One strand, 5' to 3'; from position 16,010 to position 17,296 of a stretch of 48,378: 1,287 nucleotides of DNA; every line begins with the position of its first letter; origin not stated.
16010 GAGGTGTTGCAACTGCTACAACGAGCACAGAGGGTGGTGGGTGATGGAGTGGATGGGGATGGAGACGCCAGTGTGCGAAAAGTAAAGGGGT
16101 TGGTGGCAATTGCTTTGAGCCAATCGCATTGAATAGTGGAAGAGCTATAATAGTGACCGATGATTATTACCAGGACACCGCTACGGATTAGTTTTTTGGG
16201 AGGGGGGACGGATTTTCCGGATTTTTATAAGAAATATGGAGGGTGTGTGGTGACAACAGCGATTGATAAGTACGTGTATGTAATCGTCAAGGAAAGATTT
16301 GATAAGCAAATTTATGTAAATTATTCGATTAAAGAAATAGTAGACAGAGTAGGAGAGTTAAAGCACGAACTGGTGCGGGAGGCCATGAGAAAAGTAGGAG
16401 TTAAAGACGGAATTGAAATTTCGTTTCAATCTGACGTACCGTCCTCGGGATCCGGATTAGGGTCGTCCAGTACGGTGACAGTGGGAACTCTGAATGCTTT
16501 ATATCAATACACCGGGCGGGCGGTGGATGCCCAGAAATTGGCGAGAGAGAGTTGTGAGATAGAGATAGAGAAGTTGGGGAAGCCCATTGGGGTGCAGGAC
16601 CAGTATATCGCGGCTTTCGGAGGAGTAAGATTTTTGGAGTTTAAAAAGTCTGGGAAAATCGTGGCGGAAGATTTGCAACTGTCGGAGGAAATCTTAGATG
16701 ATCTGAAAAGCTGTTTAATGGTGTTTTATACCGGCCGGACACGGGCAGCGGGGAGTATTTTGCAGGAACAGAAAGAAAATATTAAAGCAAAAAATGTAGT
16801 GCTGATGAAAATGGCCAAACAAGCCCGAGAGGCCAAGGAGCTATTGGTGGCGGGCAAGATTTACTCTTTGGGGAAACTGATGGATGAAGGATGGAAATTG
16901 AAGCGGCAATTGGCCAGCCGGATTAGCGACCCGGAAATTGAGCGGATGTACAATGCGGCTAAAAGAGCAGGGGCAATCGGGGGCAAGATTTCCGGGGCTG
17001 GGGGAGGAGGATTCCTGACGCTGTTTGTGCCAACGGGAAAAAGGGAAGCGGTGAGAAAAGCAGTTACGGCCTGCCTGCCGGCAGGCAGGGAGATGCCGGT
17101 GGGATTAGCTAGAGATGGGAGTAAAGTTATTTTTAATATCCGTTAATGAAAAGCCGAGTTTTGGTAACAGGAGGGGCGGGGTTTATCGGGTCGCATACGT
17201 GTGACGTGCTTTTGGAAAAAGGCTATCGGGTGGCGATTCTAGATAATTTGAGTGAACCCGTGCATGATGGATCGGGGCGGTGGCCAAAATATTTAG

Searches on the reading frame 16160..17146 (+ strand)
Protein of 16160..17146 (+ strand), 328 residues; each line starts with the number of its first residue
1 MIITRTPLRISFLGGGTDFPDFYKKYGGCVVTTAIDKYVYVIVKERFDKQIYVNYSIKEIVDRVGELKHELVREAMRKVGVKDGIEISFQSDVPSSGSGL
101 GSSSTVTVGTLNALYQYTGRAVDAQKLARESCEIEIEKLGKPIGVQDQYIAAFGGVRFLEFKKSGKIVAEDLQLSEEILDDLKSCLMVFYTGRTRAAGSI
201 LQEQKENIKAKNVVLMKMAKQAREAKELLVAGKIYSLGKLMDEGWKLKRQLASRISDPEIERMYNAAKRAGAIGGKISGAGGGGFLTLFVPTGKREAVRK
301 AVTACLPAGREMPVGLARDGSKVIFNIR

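Call 39: find_encoding_contigs(protein=window:16160-17146:+, flank=10000, max_places=10)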
Protein window:16160-17146:+ (328 aa): 4 contigs read that carry it; 3 places shown.
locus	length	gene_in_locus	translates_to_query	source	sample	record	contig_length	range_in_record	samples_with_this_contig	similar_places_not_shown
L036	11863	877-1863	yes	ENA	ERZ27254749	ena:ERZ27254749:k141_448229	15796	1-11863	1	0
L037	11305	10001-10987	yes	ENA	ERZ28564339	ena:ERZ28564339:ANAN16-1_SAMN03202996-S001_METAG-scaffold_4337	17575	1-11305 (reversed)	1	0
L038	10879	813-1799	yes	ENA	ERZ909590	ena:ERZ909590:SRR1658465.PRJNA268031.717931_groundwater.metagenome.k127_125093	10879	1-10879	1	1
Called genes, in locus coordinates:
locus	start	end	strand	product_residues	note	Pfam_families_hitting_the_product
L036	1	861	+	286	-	?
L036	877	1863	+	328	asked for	PF00288:GHMP_kinases_N, PF08544:GHMP_kinases_C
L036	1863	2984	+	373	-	PF00106:adh_short (weak), PF01073:3Beta_HSD, PF01370:Epimerase, PF02719:Polysacc_synt_2, PF07993:NAD_binding_4, PF16363:GDP_Man_Dehyd, PF01370:Epimerase, PF16363:GDP_Man_Dehyd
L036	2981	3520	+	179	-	PF01923:Cob_adeno_trans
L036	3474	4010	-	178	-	PF06414:Zeta_toxin (weak), PF07931:CPT (faint), PF08433:KTI12 (faint), PF13671:AAA_33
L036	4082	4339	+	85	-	PF01402:RHH_1 (weak)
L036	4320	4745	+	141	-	PF13470:PIN_3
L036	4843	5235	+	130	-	-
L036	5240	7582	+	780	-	PF26449:DUF8128, PF02534:T4SS-DNA_transf (faint), PF01935:DUF87 (faint), PF10412:TrwB_AAD_bind, PF12696:TraG-D_C (weak)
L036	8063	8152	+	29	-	-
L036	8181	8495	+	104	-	-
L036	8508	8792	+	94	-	-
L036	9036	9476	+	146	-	PF04977:DivIC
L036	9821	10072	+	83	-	-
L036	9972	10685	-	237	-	-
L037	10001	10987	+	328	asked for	PF00288:GHMP_kinases_N, PF08544:GHMP_kinases_C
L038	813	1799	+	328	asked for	PF00288:GHMP_kinases_N, PF08544:GHMP_kinases_C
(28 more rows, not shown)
